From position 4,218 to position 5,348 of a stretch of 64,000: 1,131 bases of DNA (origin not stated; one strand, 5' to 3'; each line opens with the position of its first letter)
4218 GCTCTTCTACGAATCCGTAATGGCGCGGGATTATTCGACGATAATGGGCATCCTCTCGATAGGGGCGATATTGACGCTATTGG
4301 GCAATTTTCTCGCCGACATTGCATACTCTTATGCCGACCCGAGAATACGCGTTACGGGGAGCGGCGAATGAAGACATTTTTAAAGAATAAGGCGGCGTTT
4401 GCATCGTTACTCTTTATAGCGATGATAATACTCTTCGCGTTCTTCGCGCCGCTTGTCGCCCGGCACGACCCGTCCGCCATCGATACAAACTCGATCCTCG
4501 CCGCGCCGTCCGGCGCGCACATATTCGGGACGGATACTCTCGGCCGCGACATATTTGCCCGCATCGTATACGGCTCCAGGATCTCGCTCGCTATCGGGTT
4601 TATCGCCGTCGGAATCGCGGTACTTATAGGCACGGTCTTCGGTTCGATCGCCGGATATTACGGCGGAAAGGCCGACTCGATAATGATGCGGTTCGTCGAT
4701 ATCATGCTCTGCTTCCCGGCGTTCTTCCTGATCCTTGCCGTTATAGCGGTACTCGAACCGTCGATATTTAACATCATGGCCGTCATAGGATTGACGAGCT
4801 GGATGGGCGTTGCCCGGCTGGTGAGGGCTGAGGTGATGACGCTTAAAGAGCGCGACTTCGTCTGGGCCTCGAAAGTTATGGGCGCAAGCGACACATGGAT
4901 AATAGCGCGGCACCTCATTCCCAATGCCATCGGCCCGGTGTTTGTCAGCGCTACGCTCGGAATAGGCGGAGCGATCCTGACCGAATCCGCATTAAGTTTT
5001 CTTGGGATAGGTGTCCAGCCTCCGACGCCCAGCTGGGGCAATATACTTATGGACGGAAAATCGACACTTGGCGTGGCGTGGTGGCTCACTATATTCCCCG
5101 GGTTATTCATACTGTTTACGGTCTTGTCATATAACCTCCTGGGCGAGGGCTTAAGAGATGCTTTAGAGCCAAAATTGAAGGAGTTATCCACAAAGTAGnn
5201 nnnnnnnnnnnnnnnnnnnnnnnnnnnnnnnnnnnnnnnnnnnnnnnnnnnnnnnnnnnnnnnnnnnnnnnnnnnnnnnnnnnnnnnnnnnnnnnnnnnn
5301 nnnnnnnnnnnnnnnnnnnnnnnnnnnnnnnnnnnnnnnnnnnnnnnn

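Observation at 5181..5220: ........-centred perfect hairpins; one ~40-bp element present in two copies, one inside a gene end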

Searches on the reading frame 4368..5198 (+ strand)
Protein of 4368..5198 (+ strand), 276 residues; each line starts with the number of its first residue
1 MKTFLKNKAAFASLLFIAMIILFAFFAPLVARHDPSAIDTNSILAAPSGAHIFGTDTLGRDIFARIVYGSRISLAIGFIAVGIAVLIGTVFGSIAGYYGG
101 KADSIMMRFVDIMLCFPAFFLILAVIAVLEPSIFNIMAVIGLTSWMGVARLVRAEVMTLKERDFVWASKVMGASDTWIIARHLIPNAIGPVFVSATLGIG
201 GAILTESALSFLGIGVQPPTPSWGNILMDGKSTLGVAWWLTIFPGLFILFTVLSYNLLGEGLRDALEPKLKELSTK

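Call 12: find_encoding_contigs(protein=window:4368-5198:+, flank=10000, max_places=10)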
Protein window:4368-5198:+ (276 aa): 2 contigs read that carry it; 1 place shown.
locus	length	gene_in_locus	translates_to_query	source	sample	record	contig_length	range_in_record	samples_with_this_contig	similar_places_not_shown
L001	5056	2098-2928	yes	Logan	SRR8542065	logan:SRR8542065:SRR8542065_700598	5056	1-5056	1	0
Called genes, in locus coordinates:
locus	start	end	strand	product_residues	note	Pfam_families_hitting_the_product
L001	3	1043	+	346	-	?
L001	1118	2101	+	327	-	PF19300:BPD_transp_1_N, PF00528:BPD_transp_1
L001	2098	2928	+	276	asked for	PF12911:OppC_N, PF00528:BPD_transp_1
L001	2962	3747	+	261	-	PF00005:ABC_tran, PF13304:AAA_21 (weak)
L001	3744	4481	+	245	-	PF00005:ABC_tran, PF13166:AAA_13 (faint), PF08352:oligo_HPY (weak)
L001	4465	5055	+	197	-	?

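Call 26: find_homologous_proteins(query=window:4368-5198:+, max_evalue=1e-30)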
Query window:4368-5198:+ (276 aa): 8000 proteins with E <= 1e-30 among 8000 candidates; the best 120 are listed.
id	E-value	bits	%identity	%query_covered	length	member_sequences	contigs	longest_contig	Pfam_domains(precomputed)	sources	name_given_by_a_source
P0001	4.1e-172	589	100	100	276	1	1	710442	PF00528.28,PF12911.13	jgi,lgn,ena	-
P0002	6.7e-161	552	100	93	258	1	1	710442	PF00528.28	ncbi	ncbi:MAG: ABC transporter permease [Candidatus Omnitrophota bacterium]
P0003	6.6e-152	522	89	99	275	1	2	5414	PF00528.28,PF12911.13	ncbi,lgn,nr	ncbi:MAG: ABC transporter permease [Candidatus Omnitrophica bacterium]|nr:ABC transporter permease [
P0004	2.8e-144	497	84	97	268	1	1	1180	PF00528.28,PF12911.13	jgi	-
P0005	3.4e-144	497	84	97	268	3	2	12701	PF00528.28,PF12911.13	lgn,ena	-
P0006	8.8e-144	496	83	99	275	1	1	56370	PF00528.28,PF12911.13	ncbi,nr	ncbi:MAG: ABC transporter permease [Candidatus Omnitrophica bacterium]|nr:ABC transporter permease [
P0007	3.0e-143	494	83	99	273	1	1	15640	PF00528.28,PF12911.13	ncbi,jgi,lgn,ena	ncbi:MAG: ABC transporter permease [Candidatus Omnitrophota bacterium]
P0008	4.7e-143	493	84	99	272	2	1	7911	PF00528.28,PF12911.13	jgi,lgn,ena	-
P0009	5.1e-143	493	85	97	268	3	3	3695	PF00528.28,PF12911.13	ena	-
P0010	1.9e-142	491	83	99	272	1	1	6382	PF00528.28,PF12911.13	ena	-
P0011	4.1e-142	490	82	99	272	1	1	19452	PF00528.28,PF12911.13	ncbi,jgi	ncbi:MAG: ABC transporter permease [Candidatus Omnitrophota bacterium]|jgi:peptide/nickel transport 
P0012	4.8e-142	490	84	99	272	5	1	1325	PF00528.28,PF12911.13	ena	-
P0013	1.0e-141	489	83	97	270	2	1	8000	PF00528.28,PF12911.13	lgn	-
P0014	1.2e-141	489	84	97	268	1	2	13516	PF00528.28,PF12911.13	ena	-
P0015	1.8e-141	488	82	97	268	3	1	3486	PF00528.28,PF12911.13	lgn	-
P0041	1.5e-138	479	84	96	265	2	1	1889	PF00528.28,PF12911.13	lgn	-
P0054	5.5e-138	477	83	96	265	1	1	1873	PF00528.28,PF12911.13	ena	-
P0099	2.7e-135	468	78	99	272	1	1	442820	PF00528.28,PF12911.13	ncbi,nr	ncbi:MAG: ABC transporter permease [Candidatus Omnitrophica bacterium]|nr:ABC transporter permease [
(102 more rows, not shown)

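Call 28: find_encoding_contigs(protein=P0003, flank=1500, max_places=2)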
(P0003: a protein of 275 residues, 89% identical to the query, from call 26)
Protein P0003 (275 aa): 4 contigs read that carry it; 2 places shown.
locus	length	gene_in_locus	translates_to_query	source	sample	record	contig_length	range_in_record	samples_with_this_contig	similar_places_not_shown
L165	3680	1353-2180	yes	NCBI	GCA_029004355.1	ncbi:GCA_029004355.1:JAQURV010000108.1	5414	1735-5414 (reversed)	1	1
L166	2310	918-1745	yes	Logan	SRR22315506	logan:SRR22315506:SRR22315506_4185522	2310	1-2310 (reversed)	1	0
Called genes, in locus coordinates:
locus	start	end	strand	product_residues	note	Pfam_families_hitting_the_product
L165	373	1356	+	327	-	PF19300:BPD_transp_1_N, PF00528:BPD_transp_1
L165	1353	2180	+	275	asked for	PF12911:OppC_N, PF00528:BPD_transp_1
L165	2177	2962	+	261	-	PF00005:ABC_tran, PF13304:AAA_21 (weak)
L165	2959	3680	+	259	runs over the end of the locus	PF00005:ABC_tran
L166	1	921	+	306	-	?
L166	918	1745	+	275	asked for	PF12911:OppC_N, PF00528:BPD_transp_1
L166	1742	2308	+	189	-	?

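Call 29: find_encoding_contigs(protein=P0041, flank=1500, max_places=2)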
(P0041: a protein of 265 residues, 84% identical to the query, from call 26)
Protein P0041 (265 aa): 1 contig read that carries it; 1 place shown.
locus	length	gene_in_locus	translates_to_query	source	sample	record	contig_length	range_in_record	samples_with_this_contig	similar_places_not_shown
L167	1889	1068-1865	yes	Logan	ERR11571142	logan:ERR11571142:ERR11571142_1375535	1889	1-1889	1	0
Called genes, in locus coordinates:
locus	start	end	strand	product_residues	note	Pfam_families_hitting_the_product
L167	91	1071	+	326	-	PF19300:BPD_transp_1_N, PF00528:BPD_transp_1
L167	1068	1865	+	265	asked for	PF12911:OppC_N (weak), PF00528:BPD_transp_1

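Call 30: find_encoding_contigs(protein=P0054, flank=1500, max_places=2)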
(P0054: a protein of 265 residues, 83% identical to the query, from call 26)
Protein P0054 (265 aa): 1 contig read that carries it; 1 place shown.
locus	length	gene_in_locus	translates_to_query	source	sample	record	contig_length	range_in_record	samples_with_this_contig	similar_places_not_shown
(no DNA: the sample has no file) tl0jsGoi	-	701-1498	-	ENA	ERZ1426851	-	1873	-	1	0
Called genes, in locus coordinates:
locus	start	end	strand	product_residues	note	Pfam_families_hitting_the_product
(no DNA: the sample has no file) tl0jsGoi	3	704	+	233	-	?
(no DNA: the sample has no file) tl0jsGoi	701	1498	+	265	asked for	PF12911:OppC_N (weak), PF00528:BPD_transp_1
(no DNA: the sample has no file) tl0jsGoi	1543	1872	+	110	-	?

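Call 31: find_encoding_contigs(protein=P0006, flank=1500, max_places=2)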
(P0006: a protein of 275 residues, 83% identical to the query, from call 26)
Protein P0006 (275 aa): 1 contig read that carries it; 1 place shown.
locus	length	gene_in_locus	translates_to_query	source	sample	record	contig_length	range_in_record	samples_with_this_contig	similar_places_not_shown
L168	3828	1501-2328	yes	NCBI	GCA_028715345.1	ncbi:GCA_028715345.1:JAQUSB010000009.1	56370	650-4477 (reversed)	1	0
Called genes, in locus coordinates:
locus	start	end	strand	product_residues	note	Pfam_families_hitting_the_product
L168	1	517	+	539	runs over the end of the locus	PF00496:SBP_bac_5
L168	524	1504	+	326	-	PF19300:BPD_transp_1_N, PF00528:BPD_transp_1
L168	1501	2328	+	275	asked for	PF12911:OppC_N, PF00528:BPD_transp_1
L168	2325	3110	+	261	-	PF00005:ABC_tran, PF13304:AAA_21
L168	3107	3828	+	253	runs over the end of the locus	PF00005:ABC_tran, PF13304:AAA_21 (faint)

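Call 54: find_encoding_contigs(protein=P0003, flank=4000, max_places=1)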
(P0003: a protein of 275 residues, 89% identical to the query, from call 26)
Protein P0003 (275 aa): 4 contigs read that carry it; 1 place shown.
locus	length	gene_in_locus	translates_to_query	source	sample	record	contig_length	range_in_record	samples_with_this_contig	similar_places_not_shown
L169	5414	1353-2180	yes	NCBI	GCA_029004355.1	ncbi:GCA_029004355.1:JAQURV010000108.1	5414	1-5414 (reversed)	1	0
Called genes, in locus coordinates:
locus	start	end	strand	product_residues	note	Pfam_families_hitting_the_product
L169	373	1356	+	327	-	PF19300:BPD_transp_1_N, PF00528:BPD_transp_1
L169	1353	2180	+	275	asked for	PF12911:OppC_N, PF00528:BPD_transp_1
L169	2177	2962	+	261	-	PF00005:ABC_tran, PF13304:AAA_21 (weak)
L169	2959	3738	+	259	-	PF00005:ABC_tran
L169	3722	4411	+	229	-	PF00730:HhH-GPD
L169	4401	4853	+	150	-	PF00583:Acetyltransf_1, PF13673:Acetyltransf_10, PF13508:Acetyltransf_7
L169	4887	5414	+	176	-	PF00330:Aconitase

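Call 55: find_encoding_contigs(protein=P0099, flank=8000, max_places=1)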
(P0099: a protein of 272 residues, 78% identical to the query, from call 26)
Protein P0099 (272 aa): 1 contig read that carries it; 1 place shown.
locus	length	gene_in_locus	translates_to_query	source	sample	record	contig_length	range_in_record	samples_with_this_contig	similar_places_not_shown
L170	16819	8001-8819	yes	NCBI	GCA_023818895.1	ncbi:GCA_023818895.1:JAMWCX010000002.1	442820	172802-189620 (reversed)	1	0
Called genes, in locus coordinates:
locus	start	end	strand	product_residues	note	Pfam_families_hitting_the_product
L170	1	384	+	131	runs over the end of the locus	PF01880:Desulfoferrodox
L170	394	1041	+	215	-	PF00702:Hydrolase, PF12710:HAD (weak), PF13419:HAD_2, PF13242:Hydrolase_like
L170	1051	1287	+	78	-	PF00462:Glutaredoxin, PF13417:GST_N_3 (weak)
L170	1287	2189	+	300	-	PF00890:FAD_binding_2 (faint), PF01134:GIDA (faint), PF01266:DAO (faint), PF01946:Thi4 (faint), PF07992:Pyr_redox_2, PF13450:NAD_binding_8 (weak), PF13738:Pyr_redox_3, PF00070:Pyr_redox, +2 more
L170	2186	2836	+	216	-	PF22175:Ogg-HhH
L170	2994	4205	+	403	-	PF00162:PGK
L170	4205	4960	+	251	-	PF00121:TIM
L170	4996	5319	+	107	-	PF03840:SecG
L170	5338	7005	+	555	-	PF00496:SBP_bac_5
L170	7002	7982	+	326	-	PF19300:BPD_transp_1_N, PF00528:BPD_transp_1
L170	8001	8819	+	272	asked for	PF12911:OppC_N, PF00528:BPD_transp_1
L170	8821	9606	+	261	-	PF00005:ABC_tran, PF02463:SMC_N (weak), PF13304:AAA_21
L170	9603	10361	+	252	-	PF00005:ABC_tran, PF13304:AAA_21 (faint), PF08352:oligo_HPY (weak)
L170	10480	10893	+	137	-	PF01402:RHH_1, PF08753:NikR_C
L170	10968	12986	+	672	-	PF07715:Plug, PF00593:TonB_dep_Rec_b-barrel, PF14905:OMP_b-brl_3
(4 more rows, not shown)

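Call 56: find_encoding_contigs(protein=P0007, flank=8000, max_places=1)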
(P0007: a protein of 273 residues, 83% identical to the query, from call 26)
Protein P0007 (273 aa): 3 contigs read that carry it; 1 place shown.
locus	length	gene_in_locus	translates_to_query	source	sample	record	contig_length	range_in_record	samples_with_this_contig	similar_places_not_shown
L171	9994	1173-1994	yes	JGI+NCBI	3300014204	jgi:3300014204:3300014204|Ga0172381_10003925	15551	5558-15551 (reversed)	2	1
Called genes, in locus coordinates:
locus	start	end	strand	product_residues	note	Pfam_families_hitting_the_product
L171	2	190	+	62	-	?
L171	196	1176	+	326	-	PF19300:BPD_transp_1_N, PF00528:BPD_transp_1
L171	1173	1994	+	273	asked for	PF12911:OppC_N, PF00528:BPD_transp_1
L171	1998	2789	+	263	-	PF00005:ABC_tran, PF13304:AAA_21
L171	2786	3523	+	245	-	PF00005:ABC_tran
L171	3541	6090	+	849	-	PF10091:Glycoamylase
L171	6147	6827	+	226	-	PF00730:HhH-GPD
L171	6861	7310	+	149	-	PF00583:Acetyltransf_1, PF13673:Acetyltransf_10, PF13508:Acetyltransf_7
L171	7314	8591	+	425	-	PF00330:Aconitase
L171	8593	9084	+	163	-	PF00694:Aconitase_C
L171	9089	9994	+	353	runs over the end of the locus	PF00180:Iso_dh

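Call 69: search_protein_families(library=pfam, proteins=[window:4368-5198:+], max_evalue=0.00001)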
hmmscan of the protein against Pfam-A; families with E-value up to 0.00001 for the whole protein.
window:4368-5198:+ (276 aa): 2 families
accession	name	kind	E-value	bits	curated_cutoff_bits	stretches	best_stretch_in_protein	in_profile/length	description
PF00528.27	BPD_transp_1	-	4.6e-30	105.1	26.4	1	88-271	1-183/184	Binding-protein-dependent transport system inner membrane component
PF12911.12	OppC_N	-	1.7e-10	41.1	23.9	1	2-47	8-53/53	N-terminal TM domain of oligopeptide transport permease C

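Call 70: find_encoding_contigs(protein=P0007, flank=10000, max_places=3)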
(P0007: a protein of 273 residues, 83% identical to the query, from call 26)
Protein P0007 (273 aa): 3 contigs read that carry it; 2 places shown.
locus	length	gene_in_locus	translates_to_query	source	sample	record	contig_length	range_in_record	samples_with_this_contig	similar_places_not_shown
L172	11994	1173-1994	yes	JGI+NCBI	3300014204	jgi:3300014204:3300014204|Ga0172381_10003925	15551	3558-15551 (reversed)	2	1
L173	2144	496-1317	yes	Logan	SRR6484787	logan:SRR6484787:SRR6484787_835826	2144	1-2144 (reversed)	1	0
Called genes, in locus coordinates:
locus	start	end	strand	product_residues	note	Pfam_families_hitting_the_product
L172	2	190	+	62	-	?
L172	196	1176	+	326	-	PF19300:BPD_transp_1_N, PF00528:BPD_transp_1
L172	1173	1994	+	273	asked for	PF12911:OppC_N, PF00528:BPD_transp_1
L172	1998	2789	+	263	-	PF00005:ABC_tran, PF13304:AAA_21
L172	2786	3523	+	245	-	PF00005:ABC_tran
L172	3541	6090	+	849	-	PF10091:Glycoamylase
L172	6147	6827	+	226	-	PF00730:HhH-GPD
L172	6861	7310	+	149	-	PF00583:Acetyltransf_1, PF13673:Acetyltransf_10, PF13508:Acetyltransf_7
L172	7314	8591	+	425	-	PF00330:Aconitase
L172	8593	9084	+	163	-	PF00694:Aconitase_C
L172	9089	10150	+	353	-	PF00180:Iso_dh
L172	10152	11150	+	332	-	PF01118:Semialdhyde_dh, PF02774:Semialdhyde_dhC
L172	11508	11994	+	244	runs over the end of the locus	PF01416:PseudoU_synth_1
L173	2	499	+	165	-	?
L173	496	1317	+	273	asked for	PF12911:OppC_N, PF00528:BPD_transp_1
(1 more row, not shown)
